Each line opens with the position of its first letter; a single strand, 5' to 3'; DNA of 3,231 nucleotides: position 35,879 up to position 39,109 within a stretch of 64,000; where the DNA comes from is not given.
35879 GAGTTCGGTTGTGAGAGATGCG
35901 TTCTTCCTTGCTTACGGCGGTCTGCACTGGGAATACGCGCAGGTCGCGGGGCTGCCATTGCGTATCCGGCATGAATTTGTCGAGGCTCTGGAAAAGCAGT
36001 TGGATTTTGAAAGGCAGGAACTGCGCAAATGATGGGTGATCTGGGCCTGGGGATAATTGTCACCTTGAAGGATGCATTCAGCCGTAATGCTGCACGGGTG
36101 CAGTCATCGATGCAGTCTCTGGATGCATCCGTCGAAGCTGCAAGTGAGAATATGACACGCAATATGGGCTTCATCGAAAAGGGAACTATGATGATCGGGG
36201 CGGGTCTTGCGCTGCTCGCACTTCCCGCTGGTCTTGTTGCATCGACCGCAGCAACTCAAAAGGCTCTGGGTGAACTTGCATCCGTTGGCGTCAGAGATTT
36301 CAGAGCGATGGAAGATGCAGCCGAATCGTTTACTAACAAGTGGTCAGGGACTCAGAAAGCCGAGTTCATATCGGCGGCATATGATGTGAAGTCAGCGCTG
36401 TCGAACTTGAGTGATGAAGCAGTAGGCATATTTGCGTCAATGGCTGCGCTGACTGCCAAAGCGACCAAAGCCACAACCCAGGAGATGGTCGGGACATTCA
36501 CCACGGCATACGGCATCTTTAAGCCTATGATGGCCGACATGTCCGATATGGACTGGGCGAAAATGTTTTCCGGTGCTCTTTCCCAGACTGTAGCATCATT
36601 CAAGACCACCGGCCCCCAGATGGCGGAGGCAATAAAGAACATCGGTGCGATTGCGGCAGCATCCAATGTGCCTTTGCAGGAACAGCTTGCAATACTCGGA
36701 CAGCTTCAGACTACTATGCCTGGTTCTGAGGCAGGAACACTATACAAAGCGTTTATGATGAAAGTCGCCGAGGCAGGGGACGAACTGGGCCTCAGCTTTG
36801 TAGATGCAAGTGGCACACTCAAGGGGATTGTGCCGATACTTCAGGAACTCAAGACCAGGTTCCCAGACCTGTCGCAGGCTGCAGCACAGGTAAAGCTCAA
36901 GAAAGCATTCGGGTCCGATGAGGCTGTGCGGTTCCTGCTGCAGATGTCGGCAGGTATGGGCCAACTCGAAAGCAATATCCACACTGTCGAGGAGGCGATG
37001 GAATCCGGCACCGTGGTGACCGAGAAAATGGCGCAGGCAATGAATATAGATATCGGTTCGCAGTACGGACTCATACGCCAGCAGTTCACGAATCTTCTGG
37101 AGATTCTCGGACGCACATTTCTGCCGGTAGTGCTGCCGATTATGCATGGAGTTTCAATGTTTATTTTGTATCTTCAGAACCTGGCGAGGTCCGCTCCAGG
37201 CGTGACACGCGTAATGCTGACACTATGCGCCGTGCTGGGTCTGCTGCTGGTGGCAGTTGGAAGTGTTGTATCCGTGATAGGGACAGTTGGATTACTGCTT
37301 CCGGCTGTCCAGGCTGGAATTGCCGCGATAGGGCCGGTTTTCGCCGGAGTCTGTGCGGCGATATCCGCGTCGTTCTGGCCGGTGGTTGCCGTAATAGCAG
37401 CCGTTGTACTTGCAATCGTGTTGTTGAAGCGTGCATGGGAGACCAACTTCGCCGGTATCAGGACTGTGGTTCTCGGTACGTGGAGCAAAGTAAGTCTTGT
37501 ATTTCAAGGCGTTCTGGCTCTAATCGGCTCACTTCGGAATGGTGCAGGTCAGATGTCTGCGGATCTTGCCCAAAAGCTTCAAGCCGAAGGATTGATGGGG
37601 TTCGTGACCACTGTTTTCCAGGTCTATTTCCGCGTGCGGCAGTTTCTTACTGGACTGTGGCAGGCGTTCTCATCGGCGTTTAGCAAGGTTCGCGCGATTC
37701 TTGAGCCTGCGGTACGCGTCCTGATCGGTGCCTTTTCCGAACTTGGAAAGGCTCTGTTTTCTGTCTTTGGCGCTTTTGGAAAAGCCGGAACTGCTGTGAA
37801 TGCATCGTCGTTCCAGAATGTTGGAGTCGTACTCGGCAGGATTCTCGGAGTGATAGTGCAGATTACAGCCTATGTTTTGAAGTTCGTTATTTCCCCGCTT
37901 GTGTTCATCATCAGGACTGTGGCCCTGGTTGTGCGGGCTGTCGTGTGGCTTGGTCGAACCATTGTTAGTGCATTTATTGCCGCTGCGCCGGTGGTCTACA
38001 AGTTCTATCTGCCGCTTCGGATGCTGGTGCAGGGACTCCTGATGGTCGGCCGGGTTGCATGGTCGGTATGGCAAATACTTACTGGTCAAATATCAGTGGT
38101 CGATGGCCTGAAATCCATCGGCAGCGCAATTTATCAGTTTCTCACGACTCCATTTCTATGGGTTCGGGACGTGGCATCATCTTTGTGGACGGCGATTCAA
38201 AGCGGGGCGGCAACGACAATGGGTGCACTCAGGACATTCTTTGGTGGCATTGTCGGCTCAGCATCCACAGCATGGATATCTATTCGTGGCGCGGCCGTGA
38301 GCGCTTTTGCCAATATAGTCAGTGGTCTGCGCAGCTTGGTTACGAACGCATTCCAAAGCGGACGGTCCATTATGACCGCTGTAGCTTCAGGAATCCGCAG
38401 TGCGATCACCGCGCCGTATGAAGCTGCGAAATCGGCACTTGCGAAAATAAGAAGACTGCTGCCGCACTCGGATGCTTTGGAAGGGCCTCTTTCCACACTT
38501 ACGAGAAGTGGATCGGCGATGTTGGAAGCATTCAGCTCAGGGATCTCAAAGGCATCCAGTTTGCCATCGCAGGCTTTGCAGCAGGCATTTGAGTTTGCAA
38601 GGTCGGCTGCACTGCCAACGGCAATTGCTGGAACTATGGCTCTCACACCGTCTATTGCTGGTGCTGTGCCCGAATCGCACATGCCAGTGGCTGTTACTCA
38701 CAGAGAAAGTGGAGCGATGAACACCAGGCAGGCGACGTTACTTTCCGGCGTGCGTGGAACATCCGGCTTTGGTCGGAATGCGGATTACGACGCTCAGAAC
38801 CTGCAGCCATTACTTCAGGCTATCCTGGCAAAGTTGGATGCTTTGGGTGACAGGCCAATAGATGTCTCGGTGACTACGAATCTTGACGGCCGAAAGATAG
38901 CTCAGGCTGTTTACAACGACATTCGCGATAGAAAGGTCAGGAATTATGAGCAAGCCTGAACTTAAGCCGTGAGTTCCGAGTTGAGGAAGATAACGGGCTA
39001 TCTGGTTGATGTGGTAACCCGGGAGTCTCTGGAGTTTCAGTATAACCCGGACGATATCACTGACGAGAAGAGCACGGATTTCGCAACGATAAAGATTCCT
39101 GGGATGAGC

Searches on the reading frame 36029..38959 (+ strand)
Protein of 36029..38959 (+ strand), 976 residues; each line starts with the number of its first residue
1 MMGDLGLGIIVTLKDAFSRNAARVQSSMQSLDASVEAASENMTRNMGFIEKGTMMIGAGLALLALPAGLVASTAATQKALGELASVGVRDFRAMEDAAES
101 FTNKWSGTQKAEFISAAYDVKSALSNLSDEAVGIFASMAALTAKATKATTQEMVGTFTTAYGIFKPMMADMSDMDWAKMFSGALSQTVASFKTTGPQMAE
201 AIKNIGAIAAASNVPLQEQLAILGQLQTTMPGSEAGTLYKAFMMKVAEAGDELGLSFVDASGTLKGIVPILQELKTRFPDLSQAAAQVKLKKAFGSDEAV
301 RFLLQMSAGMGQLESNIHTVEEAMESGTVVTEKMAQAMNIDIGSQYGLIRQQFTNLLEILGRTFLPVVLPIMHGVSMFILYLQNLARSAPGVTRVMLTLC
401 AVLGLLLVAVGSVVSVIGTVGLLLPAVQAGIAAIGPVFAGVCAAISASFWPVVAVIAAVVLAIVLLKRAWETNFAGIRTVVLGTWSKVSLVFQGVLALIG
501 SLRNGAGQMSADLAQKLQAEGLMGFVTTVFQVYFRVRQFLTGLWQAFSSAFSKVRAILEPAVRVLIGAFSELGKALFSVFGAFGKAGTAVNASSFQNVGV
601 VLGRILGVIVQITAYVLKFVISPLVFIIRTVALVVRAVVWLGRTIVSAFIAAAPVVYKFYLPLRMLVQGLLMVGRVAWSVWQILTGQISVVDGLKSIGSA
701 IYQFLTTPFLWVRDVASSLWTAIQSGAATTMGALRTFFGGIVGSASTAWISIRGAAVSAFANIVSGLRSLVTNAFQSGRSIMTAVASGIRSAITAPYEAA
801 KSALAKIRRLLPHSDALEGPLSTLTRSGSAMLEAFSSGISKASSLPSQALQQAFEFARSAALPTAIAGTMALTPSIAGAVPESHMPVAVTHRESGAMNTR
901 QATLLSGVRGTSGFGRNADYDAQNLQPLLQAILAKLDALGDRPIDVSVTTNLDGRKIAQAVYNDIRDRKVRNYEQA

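Call 63: search_protein_families(library=pfam, proteins=[window:36029-38959:+], max_evalue=0.0001)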
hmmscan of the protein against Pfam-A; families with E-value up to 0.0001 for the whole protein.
window:36029-38959:+ (976 aa): 1 family
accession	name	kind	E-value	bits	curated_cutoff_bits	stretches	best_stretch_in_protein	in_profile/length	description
PF10145.14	PhageMin_Tail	-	4.1e-24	86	33.2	1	97-295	3-201/201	Phage-related minor tail protein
